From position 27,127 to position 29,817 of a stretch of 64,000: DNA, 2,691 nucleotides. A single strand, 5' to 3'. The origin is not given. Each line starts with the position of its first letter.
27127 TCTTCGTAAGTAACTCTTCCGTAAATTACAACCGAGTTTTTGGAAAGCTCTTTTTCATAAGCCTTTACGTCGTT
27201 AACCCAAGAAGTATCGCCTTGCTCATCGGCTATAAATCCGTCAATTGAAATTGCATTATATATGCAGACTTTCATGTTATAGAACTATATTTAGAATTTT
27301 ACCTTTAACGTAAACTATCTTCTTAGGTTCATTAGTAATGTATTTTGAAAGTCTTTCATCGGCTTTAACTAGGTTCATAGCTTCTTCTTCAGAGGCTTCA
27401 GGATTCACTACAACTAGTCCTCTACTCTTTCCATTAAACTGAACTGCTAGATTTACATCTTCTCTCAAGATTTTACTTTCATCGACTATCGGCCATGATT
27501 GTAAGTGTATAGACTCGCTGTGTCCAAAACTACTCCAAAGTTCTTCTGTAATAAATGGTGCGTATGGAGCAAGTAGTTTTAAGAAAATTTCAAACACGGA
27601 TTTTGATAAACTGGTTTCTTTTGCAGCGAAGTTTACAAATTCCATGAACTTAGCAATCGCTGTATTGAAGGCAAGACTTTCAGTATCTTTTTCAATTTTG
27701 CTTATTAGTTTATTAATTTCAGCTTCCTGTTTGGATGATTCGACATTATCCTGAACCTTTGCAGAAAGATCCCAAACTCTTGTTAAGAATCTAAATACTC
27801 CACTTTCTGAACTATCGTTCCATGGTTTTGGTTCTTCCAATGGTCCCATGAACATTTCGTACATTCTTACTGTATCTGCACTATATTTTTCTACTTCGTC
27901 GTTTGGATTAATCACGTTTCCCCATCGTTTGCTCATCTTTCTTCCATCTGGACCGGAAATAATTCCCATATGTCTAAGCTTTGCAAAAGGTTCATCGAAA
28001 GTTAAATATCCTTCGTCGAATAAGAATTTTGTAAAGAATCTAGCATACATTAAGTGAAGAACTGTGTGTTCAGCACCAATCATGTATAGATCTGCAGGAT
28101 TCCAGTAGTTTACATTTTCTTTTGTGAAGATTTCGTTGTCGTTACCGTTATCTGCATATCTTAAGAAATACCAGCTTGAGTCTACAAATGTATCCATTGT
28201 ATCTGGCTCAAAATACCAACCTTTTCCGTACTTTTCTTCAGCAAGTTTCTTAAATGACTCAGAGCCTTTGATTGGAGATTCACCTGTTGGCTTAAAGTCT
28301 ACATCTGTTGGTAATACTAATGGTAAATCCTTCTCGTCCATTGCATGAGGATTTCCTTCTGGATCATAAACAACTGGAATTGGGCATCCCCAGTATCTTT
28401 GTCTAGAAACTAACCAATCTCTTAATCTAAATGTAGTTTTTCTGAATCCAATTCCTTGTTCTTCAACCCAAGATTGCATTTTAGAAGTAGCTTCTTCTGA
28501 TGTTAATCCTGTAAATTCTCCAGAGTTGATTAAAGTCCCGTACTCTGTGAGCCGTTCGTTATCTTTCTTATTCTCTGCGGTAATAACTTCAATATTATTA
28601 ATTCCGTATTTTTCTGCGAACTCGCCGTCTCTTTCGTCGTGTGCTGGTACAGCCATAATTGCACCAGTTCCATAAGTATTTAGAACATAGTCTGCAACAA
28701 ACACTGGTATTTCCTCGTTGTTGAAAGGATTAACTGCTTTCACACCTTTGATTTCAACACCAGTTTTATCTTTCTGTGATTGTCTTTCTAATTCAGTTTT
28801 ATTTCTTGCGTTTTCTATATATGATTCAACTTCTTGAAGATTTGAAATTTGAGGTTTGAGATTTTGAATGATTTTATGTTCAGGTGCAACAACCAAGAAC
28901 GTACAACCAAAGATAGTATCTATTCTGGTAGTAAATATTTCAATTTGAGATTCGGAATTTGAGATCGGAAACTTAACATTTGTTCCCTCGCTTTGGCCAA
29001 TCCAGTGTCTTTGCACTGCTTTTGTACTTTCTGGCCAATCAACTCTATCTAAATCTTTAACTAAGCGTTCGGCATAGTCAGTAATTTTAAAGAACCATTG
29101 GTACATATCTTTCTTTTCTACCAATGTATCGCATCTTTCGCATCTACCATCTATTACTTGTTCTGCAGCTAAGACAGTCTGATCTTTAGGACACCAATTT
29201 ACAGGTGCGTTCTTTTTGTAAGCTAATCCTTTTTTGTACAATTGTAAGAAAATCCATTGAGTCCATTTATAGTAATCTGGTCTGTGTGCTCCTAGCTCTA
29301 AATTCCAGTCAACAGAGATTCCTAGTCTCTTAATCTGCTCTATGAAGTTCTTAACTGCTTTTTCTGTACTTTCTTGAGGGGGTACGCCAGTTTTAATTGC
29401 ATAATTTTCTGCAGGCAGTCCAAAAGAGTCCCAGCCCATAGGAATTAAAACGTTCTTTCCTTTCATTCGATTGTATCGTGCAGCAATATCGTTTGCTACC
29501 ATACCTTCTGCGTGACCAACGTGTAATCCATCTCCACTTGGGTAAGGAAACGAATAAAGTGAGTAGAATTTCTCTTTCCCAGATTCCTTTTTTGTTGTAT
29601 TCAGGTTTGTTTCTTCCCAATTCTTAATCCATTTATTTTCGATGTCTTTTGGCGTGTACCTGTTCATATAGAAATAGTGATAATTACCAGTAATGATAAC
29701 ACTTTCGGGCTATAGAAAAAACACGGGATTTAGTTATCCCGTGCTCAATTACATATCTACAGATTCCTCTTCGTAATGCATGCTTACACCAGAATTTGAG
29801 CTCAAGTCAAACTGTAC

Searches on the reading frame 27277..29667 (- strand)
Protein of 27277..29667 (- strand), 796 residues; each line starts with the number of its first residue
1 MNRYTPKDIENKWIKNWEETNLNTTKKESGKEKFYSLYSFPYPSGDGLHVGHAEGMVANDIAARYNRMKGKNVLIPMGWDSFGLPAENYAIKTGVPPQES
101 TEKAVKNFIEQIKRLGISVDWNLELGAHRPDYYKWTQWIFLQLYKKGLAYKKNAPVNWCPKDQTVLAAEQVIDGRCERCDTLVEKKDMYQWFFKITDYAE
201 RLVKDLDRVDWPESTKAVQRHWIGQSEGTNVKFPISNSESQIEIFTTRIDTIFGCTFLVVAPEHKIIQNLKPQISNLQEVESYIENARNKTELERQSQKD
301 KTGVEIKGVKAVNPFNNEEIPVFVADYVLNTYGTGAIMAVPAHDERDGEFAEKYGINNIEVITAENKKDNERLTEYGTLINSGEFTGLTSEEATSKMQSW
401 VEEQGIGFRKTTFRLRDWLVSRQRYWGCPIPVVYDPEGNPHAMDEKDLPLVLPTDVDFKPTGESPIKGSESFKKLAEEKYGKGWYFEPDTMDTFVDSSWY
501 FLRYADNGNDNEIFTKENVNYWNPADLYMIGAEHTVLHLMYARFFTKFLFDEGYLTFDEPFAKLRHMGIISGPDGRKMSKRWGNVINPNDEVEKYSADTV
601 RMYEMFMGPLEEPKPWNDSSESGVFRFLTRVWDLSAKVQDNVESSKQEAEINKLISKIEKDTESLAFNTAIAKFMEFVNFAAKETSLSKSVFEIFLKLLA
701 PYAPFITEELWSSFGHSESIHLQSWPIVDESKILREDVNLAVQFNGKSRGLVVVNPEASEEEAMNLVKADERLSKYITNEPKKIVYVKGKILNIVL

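Call 7: search_protein_families(library=pfam, proteins=[window:27277-29667:-], max_evalue=0.01)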
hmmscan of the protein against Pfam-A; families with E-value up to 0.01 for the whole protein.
window:27277-29667:- (796 aa): 6 families
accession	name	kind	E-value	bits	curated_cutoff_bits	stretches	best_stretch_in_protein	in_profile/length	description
PF13603.12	tRNA-synt_1_2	-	1.2e-61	207.9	25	1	220-401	1-184/185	Leucyl-tRNA synthetase, editing domain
PF00133.28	tRNA-synt_1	-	3.7e-47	161.4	22.7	2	12-224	1-226/414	tRNA synthetases class I (I, L, M and V)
PF09334.17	tRNA-synt_1g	-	5.9e-29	101.4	20.1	1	40-183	7-146/391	tRNA synthetases class I (M)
PF08264.19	Anticodon_1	-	4.7e-21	75.7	25.1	1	649-760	6-144/148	Anticodon-binding domain of tRNA ligase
PF01406.26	tRNA-synt_1e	-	0.00074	19.4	27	0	565-603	242-279/301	tRNA synthetases class I (C) catalytic domain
PF00749.27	tRNA-synt_1c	-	0.0048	16.3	23.4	0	98-153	46-98/314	tRNA synthetases class I (E and Q), catalytic domain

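Call 8: search_protein_families(library=ncbifam, proteins=[window:27277-29667:-], max_evalue=0.01)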
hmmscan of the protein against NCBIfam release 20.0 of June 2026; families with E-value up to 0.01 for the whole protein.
window:27277-29667:- (796 aa): 20 families
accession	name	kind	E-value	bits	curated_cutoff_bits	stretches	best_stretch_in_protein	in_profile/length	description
TIGR00396.1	leuS_bact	equivalog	1.6e-286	952.8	548.4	1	4-796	1-842/843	leucine--tRNA ligase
TIGR00422.1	valS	equivalog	6.5e-81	272.5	612.1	3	2-172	3-188/863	valine--tRNA ligase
NF009687.0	PRK13208.1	equivalog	5.1e-79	266.4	738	4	3-171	9-189/801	valine--tRNA ligase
NF008957.0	PRK12300.1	subfamily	4.8e-70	236.6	677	4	516-740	571-804/946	leucine--tRNA ligase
NF004349.1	PRK05729.1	equivalog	1.2e-69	235.4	704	3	415-734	391-704/860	valine--tRNA ligase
TIGR00392.1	ileS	equivalog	7.9e-54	183.1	621.4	4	3-170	5-190/861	isoleucine--tRNA ligase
NF000540.1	alt_ValS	exception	1.2e-51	175.7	900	4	5-88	5-88/827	valine--tRNA ligase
TIGR00395.1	leuS_arch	equivalog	1.9e-49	168.5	648.5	3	7-88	1-80/938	leucine--tRNA ligase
NF011492.0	PRK14900.1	equivalog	1.8e-35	122.1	1783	4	415-602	407-557/1044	valine--tRNA ligase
TIGR00398.1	metG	equivalog_domain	4.5e-28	98.3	336.35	2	40-187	7-150/530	methionine--tRNA ligase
NF008900.0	PRK12267.1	equivalog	1.5e-25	89.8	598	2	32-204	4-174/648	methionine--tRNA ligase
NF001100.0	PRK00133.1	equivalog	3.9e-22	78.6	587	1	40-181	13-150/676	methionine--tRNA ligase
NF000258.1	MupB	exception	2.3e-21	75.4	1900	3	10-182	9-199/1033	mupirocin-resistant isoleucine--tRNA ligase MupB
NF000257.1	MupA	exception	6e-21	73.9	1900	2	27-175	28-192/1024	mupirocin-resistant isoleucine--tRNA ligase MupA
NF040702.1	ileS_w_GNAT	exception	1.1e-17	63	1999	2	416-603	637-806/1100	isoleucine--tRNA ligase, N-acetyltransferase domain-containing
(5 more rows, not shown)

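Call 28: find_encoding_contigs(protein=window:27277-29667:-, flank=2000, max_places=3)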
Protein window:27277-29667:- (796 aa): 5 contigs read that carry it; 1 place shown.
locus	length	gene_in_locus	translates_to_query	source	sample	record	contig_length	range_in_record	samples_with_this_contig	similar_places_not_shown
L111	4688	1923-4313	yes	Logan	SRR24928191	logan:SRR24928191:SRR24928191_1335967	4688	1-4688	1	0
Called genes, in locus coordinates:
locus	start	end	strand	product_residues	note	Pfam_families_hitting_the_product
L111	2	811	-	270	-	?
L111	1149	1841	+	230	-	-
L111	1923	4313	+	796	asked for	PF00133:tRNA-synt_1, PF09334:tRNA-synt_1g, PF13603:tRNA-synt_1_2, PF00133:tRNA-synt_1, PF08264:Anticodon_1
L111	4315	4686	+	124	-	?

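Call 30: list_cluster_members(proteins=[window:27277-29667:-, window:59376-61067:-, window:59174-59389:-, P0008, P0006, P0026, P0016])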
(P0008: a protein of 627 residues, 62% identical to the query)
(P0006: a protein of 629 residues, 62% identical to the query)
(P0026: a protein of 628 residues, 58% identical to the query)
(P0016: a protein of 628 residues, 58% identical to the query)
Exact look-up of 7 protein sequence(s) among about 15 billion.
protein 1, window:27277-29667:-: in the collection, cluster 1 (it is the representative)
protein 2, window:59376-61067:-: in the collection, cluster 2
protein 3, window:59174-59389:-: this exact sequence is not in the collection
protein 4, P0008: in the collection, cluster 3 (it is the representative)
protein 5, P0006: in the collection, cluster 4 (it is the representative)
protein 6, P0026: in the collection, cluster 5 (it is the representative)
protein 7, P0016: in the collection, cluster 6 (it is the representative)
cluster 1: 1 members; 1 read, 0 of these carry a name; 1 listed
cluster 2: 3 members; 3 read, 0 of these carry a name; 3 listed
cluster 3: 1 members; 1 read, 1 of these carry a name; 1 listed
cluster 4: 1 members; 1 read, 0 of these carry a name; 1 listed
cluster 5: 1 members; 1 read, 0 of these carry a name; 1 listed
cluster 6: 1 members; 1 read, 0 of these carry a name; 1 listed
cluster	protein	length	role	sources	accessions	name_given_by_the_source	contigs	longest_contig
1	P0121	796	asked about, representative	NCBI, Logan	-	-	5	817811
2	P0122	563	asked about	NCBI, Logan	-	-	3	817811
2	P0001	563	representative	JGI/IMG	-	-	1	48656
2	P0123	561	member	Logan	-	-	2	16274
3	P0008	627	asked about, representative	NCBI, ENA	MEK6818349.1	MAG: class I tRNA ligase family protein [Nanoarchaeota archaeon]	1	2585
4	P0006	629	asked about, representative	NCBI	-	-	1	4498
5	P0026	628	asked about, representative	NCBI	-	-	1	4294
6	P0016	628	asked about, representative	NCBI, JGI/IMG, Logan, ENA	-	-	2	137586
